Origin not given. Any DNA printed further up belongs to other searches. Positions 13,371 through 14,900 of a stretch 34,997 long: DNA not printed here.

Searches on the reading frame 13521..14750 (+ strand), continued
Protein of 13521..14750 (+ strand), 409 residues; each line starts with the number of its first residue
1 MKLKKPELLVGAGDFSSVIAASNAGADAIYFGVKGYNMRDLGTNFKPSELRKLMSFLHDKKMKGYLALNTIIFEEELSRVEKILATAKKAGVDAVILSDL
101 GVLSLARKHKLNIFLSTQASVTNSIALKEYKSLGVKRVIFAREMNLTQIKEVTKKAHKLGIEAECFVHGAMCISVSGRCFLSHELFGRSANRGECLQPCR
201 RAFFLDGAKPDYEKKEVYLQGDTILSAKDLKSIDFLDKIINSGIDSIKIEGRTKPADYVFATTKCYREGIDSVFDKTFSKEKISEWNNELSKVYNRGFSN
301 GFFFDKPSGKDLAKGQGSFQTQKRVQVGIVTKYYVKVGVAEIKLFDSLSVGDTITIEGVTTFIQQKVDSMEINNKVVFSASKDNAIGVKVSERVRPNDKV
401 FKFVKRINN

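Call 47: search_solved_structures(query=window:13521-14750:+, max_evalue=0.001)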
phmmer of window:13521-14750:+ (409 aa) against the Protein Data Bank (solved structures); distinct sequences matched with E-value up to 0.001: 0.

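Call 73: predict_structure(alignment_id=A2)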
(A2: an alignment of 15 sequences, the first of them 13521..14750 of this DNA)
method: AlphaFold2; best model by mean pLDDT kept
length: 409 residues; sequences in the alignment: 15
mean_pLDDT: 83.7   pTM: 0.86
mean pLDDT of the five models: 83.7, 81.1, 81.1, 78.7, 69.3
residues with pLDDT >= 90: 235; 70-90: 93; 50-70: 42; < 50: 39
segments of 3 or more residues with pLDDT < 50: 38-42, 174-182, 189-203, 218-221
pLDDT, mean of each block of 10 residues (from residue 1): 86 94 97 64 75 97 90 82 95 91 94 77 84 91 83 94 90 45 48 43 51 53 65 95 93 89 97 97 95 83 83 73 92 94 97 94 95 95 96 95 78
secondary structure, 60 per line:
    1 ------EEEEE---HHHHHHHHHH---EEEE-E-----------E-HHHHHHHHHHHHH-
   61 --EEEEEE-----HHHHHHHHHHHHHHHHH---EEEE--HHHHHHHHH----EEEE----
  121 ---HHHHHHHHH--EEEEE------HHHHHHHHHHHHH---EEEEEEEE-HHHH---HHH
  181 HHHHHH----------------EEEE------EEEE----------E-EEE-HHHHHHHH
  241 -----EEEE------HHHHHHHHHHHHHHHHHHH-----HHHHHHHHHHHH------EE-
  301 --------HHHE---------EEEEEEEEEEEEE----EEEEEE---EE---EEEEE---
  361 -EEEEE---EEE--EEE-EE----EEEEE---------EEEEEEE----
elements in order: E7-11 H15-24 E28-31 H47-59 E63-68 H74-90 E94-97 H100-108 E113-116 H124-132 E135-139 H146-158 E162-169 H171-174 H178-186 E203-206 E213-216 E229-231 H233-240 E246-249 H256-274 H280-291 E322-334 E339-344 E353-357 E362-366 E370-372 E375-377 E385-389 E399-405

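Call 75: fold_search(model_id=the predicted structure, library=pdb)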
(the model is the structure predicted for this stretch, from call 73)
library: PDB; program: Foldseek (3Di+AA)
matches with E <= 10: 1985; with E <= 0.001: 933
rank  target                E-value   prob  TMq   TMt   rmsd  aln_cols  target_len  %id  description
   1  5bx9                  3.1e-08  1.00  0.34  0.33  15.2       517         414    9  Structure of PslG from Pseudomonas aeruginosa (released 2015-10-07)
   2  5d88                  5.9e-08  1.00  0.38  0.60   8.7       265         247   13  The Structure of the U32 Peptidase Mk0906 (released 2015-12-02)
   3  3eoo_A                5.9e-08  1.00  0.36  0.48  14.4       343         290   12  2.9A crystal structure of methyl-isocitrate lyase from Burkholderia pseudomallei (released 2008-10-21)
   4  5uck_A                6.3e-08  1.00  0.33  0.44  10.7       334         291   10  Class II fructose-1,6-bisphosphate aldolase of Helicobacter pylori with cleavage products (released 2018-04-11)
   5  5ud2_A                7.1e-08  1.00  0.34  0.45  11.4       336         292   10  Class II fructose-1,6-bisphosphate aldolase H180Q variant of Helicobacter pylori with DHAP (released 2018-04-11)
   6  3n9s_B                8.4e-08  1.00  0.33  0.44  11.9       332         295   10  Class II fructose-1,6-bisphosphate aldolase from helicobacter pylori in complex with N-(4-hydroxybutyl)- glycolohydrox (released 2010-11-17)
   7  4zn2_A                8.4e-08  1.00  0.35  0.34  16.0       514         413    8  Glycosyl hydrolase from Pseudomonas aeruginosa (released 2016-01-06)
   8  3iwp_I                1.0e-07  1.00  0.38  0.62   5.0       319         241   11  Crystal structure of human copper homeostasis protein CutC (released 2009-11-10)
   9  1xg3_A                1.9e-07  1.00  0.36  0.49  11.7       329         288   13  Crystal structure of the C123S 2-methylisocitrate lyase mutant from Escherichia coli in complex with the reaction prod (released 2005-03-01)
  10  3c56_A                1.9e-07  1.00  0.33  0.43  11.7       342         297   12  Class II fructose-1,6-bisphosphate aldolase from helicobacter pylori in complex with N-(3-Hydroxypropyl)-glycolohydrox (released 2008-08-26)
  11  9g17_A                2.1e-07  1.00  0.34  0.34  16.5       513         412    8  Structure of PslG with a covalently- bound pentasaccharide (released 2025-03-05)
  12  1xg4_A                2.2e-07  1.00  0.36  0.50  11.7       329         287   13  Crystal Structure of the C123S 2-Methylisocitrate Lyase Mutant from Escherichia coli in complex with the inhibitor iso (released 2005-03-01)
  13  3c56_B                2.3e-07  1.00  0.33  0.44  11.8       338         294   12  Class II fructose-1,6-bisphosphate aldolase from helicobacter pylori in complex with N-(3-Hydroxypropyl)-glycolohydrox (released 2008-08-26)
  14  1d2e_A                2.3e-07  1.00  0.17  0.17  18.8       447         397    9  CRYSTAL STRUCTURE OF MITOCHONDRIAL EF-TU IN COMPLEX WITH GDP (released 1999-09-28)
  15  5vz0_C                2.9e-07  1.00  0.31  0.13  25.1       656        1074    8  Crystal structure of Lactococcus lactis pyruvate carboxylase G746A mutant in complex with cyclic-di-AMP (released 2017-08-16)
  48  4he5                  2.8e-06  1.00  0.19  0.90   1.1        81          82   17  Crystal structure of the selenomethionine variant of the C-terminal domain of Geobacillus thermoleovorans putative U32 p (released 2012-11-14)
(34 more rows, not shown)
